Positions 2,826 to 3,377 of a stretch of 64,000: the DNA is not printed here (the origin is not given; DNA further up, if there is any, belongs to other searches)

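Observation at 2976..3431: Repressor/operator switch: XRE-HTH gene with three copies of the half-palindrome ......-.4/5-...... overlapping its own promoter and two duplicated rightward promoters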

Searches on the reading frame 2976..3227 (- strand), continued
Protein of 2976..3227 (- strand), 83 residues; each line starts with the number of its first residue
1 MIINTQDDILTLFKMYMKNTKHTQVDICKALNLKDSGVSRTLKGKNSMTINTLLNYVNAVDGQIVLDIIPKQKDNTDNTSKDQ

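Call 40: find_encoding_contigs(protein=P0009, flank=4000, max_places=2)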
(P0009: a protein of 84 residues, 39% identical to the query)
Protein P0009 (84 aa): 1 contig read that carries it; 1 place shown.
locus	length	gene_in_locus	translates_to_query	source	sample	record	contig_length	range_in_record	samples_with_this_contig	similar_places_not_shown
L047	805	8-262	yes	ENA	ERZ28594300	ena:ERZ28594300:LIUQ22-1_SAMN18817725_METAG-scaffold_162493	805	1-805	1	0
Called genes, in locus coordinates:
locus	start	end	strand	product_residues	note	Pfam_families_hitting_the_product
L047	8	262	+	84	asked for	PF13443:HTH_26 (weak)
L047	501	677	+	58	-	-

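Call 47: search_solved_structures(query=A3, max_evalue=1, show_alignments=2)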
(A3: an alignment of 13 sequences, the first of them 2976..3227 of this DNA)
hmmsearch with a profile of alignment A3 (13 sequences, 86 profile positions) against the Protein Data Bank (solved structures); distinct sequences matched with E-value up to 1: 94 (the best 60 are shown).
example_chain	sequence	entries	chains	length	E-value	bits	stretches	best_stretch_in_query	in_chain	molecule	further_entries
2a6c_A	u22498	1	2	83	2e-07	34.1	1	6-70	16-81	Helix-turn-helix motif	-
8ezt_A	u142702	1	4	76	4.4e-07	33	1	7-68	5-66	HipB(Lp)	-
5k98_B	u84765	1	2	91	2.9e-06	30.4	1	6-66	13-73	Antitoxin HipB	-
2wiu_B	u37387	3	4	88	3.3e-06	30.2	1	6-66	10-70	HTH-TYPE TRANSCRIPTIONAL REGULATOR HIPB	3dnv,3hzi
4z5h_A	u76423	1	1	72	3.6e-06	30.1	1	7-65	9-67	Antitoxin HipB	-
4yg1_A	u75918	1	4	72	4.1e-06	29.9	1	6-65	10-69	Antitoxin HipB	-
4yg4_A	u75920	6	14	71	4.2e-06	29.9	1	7-65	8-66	Antitoxin HipB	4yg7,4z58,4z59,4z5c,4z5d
7ewc_A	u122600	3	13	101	5.1e-05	26.4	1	19-69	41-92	Putative antitoxin HigA2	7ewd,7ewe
2ntz_A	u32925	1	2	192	0.00025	24.2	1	15-44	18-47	ParB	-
1zx4_A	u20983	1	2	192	0.00029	24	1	15-44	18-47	Plasmid Partition par B protein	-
2o38_A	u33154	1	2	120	0.00032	23.9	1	13-74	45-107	Hypothetical protein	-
6af3_B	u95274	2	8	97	0.00053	23.1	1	16-66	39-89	HigA antitoxin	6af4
6hpb_B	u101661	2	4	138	0.00058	23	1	16-67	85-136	Antitoxin HicB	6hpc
6u0i_A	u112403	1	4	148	0.00067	22.8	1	16-67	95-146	Antitoxin HicB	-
3bs3_A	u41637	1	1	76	0.0012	22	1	4-60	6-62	Putative DNA-binding protein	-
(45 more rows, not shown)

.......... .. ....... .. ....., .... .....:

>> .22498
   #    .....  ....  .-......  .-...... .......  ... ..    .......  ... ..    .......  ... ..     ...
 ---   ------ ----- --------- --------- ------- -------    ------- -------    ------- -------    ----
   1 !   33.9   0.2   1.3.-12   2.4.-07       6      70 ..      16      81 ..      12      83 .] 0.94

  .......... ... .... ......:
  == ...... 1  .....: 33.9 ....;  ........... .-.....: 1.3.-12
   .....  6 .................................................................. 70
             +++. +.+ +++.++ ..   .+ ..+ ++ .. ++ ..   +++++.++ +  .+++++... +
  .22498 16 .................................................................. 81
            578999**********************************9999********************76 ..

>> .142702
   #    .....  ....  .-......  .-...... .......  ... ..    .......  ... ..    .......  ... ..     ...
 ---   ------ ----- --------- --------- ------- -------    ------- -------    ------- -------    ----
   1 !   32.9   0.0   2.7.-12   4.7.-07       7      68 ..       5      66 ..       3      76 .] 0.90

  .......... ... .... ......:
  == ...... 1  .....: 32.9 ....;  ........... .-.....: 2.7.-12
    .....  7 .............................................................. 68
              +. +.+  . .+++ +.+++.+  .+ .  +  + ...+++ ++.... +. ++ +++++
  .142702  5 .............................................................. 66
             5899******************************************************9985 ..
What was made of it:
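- On XRE / Cro-CI-type helix-turn-helix proteins (HipB-like subgroup): Family profile against PDB: 2a6c 2e-7, HipB 4e-7 to 4e-6, HigA2 5e-5 (call 47). The segment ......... aligns to the HipB/2a6c C-terminal strand (call 47).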

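Call 56: predict_structure(alignment_id=A4)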
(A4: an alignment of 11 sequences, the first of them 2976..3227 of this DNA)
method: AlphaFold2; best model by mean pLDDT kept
length: 83 residues; sequences in the alignment: 11
mean_pLDDT: 87.3   pTM: 0.71
mean pLDDT of the five models: 87.3, 86.5, 86.3, 85.6, 84.9
residues with pLDDT >= 90: 53; 70-90: 20; 50-70: 9; < 50: 1
segments of 3 or more residues with pLDDT < 50: none
pLDDT, mean of each block of 10 residues (from residue 1): 88 94 96 93 86 95 90 67 52
secondary structure, 60 per line:
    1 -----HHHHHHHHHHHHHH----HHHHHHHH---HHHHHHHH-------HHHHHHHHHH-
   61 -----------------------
elements in order: H6-19 H24-31 H35-42 H50-59
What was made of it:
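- On XRE / Cro-CI-type helix-turn-helix proteins (HipB-like subgroup): AF2 model pLDDT 87 with helices at 6-19, 24-31, 35-42 and 50-59 (call 56). The monomer model shows no regular structure after residue 60 (call 56).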

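Call 57: search_dna_similar(query=window:2976-3227:-, collection=phages, mode=protein, max_evalue=0.01, max_rows=15)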
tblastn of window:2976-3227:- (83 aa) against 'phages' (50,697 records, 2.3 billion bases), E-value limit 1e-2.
No match.

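Call 58: search_dna_similar(query=window:2976-3227:-, collection=plasmids, mode=protein, max_evalue=0.01, max_rows=15)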
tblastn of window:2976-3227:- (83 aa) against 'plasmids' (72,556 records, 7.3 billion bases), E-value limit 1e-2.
No match.

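Call 69: fold_search(model_id=the predicted structure, library=pdb)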
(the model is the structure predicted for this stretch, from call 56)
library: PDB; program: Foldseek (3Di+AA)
matches with E <= 10: 395; with E <= 0.001: 0
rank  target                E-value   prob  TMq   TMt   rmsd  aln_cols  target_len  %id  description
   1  8ezt_B                1.2e-02  1.00  0.58  0.65   3.7        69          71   23  Crystal structure of HipB(Lp) from Legionella pneumophila (released 2023-09-27)
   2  5k98_B                1.6e-02  1.00  0.70  0.80   2.1        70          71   14  Structure of HipA-HipB-O2-O3 complex (released 2016-06-22)
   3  8ezt_A                1.9e-02  1.00  0.58  0.67   3.3        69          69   23  Crystal structure of HipB(Lp) from Legionella pneumophila (released 2023-09-27)
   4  3dnv_B                2.1e-02  1.00  0.70  0.80   2.1        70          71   14  MDT Protein (released 2009-01-27)
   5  2wiu_D                2.2e-02  1.00  0.69  0.78   4.2        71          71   14  Mercury-modified bacterial persistence regulator hipBA (released 2009-07-28)
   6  4yg1_D                2.5e-02  1.00  0.69  0.79   2.0        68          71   15  HipB-O1-O2 complex/P21212 crystal form (released 2015-07-29)
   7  4yg1_A                2.5e-02  1.00  0.69  0.78   2.0        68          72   15  HipB-O1-O2 complex/P21212 crystal form (released 2015-07-29)
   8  4z5h_A                2.6e-02  1.00  0.70  0.79   2.1        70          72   14  HipB(S29A)-O2 20mer complex (released 2016-07-06)
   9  7ewc_D                3.4e-02  0.99  0.49  0.57   4.6        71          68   28  Mycobacterium tuberculosis HigA2 (Form I) (released 2022-03-02)
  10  2wiu_B                3.6e-02  1.00  0.68  0.78   4.3        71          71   14  Mercury-modified bacterial persistence regulator hipBA (released 2009-07-28)
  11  8ezt_C                4.3e-02  1.00  0.60  0.68   3.4        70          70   23  Crystal structure of HipB(Lp) from Legionella pneumophila (released 2023-09-27)
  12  6h4c_H                4.6e-02  1.00  0.61  0.37   2.5        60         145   17  A polyamorous repressor: deciphering the evolutionary strategy used by the phage-inducible chromosomal islands to spre (released 2019-08-28)
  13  3g5g_D                4.9e-02  1.00  0.61  0.65   1.5        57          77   18  Crystal Structure of the Wild-Type Restriction-Modification Controller Protein C.Esp1396I (released 2009-08-25)
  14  6h4c_D                5.2e-02  1.00  0.60  0.36   4.3        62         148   16  A polyamorous repressor: deciphering the evolutionary strategy used by the phage-inducible chromosomal islands to spre (released 2019-08-28)
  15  3eus_B                5.2e-02  1.00  0.59  0.62   2.5        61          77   15  The crystal structure of the DNA binding protein from Silicibacter pomeroyi (released 2008-11-25)
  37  2a6c_A                9.7e-02  0.99  0.55  0.59   2.8        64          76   17  CRYSTAL STRUCTURE OF A PUTATIVE TRANSCRIPTIONAL REGULATOR (NE_1354) FROM NITROSOMONAS EUROPAEA AT 1.90 A RESOLUTION (released 2005-07-12)
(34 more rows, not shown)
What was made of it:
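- On XRE / Cro-CI-type helix-turn-helix proteins (HipB-like subgroup): Foldseek match to HipB at TM 0.69-0.80 (call 69).
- Closest known: Anti-CRISPR-associated repressors. Same: C.Esp1396I is among the Foldseek matches (call 69).
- Closest known: HipB antitoxin. Same: It is the best fold and profile match: a four-helix XRE domain followed by a short C-terminal segment aligned to the strand HipB uses for dimerisation (calls 47, 69).
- C.Esp1396I-type controller proteins are among the structural matches (call 69). The best sequence and structure matches are HipB and HigA antitoxins (calls 47, 69).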

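Call 84: search_protein_families(library=pfam, proteins=[L001:9216-9614:+, L001:9958-10815:+, L001:10911-11348:+, L001:11425-11853:+], max_evalue=0.1)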
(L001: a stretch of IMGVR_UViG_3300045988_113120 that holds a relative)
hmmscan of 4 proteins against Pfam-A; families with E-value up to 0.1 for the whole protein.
L001:9216-9614:+ (132 aa): 0 families

L001:9958-10815:+ (285 aa): 5 families
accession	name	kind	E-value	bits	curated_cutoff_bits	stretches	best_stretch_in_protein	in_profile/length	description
PF01978.25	TrmB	-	0.0047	17.2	25.6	0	185-218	23-56/68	Sugar-specific transcriptional regulator TrmB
PF13412.12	HTH_24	-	0.03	14.3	21.9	0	186-214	19-47/48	Winged helix-turn-helix DNA-binding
PF12802.13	MarR_2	-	0.036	14.7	27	0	188-217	24-53/61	MarR family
PF08279.18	HTH_11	-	0.075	13.4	25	0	188-214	19-46/55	HTH domain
PF13545.12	HTH_Crp_2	-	0.097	13.1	27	0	186-215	24-53/70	Crp-like helix-turn-helix domain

L001:10911-11348:+ (145 aa): 2 families
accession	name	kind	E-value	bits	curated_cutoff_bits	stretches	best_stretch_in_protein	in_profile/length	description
PF20035.4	DUF6439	-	0.0085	16.9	27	1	16-66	8-57/92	Family of unknown function (DUF6439)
PF02186.21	TFIIE_beta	-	0.082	13.6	28.1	0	45-71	40-65/66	TFIIE beta subunit core domain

L001:11425-11853:+ (142 aa): 0 families

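Call 85: search_protein_families(library=phrogs, proteins=[L001:9216-9614:+, L001:9958-10815:+, L001:10911-11348:+, L001:11425-11853:+, window:2976-3227:-], max_evalue=0.001)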
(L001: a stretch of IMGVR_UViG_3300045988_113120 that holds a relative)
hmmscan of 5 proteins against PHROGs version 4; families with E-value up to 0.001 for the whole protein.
L001:9216-9614:+ (132 aa): 0 families

L001:9958-10815:+ (285 aa): 3 families
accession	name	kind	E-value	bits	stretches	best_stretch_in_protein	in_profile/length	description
phrog_8102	-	DNA, RNA and nucleotide metabolism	4.7e-05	23.6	1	176-244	50-117/337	replication initiation protein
phrog_428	-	DNA, RNA and nucleotide metabolism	0.0007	19.9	0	118-232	86-165/455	replication initiation protein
phrog_2030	-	transcription regulation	0.00089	20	0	184-234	29-75/202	transcriptional regulator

L001:10911-11348:+ (145 aa): 0 families

L001:11425-11853:+ (142 aa): 0 families

window:2976-3227:- (83 aa): 4 families
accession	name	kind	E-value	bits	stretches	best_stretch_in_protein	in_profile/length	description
phrog_2339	-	DNA, RNA and nucleotide metabolism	9.3e-08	33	1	9-78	26-95/98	HTH DNA binding protein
phrog_1373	-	transcription regulation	1.1e-07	33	1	14-79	69-134/166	transcriptional regulator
phrog_2967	-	transcription regulation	0.00031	21.4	1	14-58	16-60/225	transcriptional regulator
phrog_29047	-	unknown function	0.00072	20.5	1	12-73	95-154/159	-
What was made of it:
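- Protein: calls 47, 56, 69, 85.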

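Call 93: find_encoding_contigs(protein=P0003, flank=10000, max_places=10)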
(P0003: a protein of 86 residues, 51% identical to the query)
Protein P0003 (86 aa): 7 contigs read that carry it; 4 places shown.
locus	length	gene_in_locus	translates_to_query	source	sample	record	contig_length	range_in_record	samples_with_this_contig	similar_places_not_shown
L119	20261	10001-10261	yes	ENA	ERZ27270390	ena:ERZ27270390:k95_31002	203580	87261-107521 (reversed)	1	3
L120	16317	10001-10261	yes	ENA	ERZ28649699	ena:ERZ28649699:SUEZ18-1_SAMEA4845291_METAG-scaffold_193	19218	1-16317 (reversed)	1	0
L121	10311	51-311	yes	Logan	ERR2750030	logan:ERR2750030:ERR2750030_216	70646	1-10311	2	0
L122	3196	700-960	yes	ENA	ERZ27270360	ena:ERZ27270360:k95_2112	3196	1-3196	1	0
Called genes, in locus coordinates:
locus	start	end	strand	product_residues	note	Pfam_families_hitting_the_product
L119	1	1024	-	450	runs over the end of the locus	PF02498:Bro-N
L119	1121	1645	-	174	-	-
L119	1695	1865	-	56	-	-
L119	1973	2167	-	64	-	PF14207:DpnD-PcfM (weak)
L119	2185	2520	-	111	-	-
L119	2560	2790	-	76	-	-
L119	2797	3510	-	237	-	PF10544:T5orf172, PF13455:MUG113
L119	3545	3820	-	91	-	-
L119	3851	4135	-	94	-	-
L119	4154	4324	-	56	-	-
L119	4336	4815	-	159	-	-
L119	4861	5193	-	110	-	-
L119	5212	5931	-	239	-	-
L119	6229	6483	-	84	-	-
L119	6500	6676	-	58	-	-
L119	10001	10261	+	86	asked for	-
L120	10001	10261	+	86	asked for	-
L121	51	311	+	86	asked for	-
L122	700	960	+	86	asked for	-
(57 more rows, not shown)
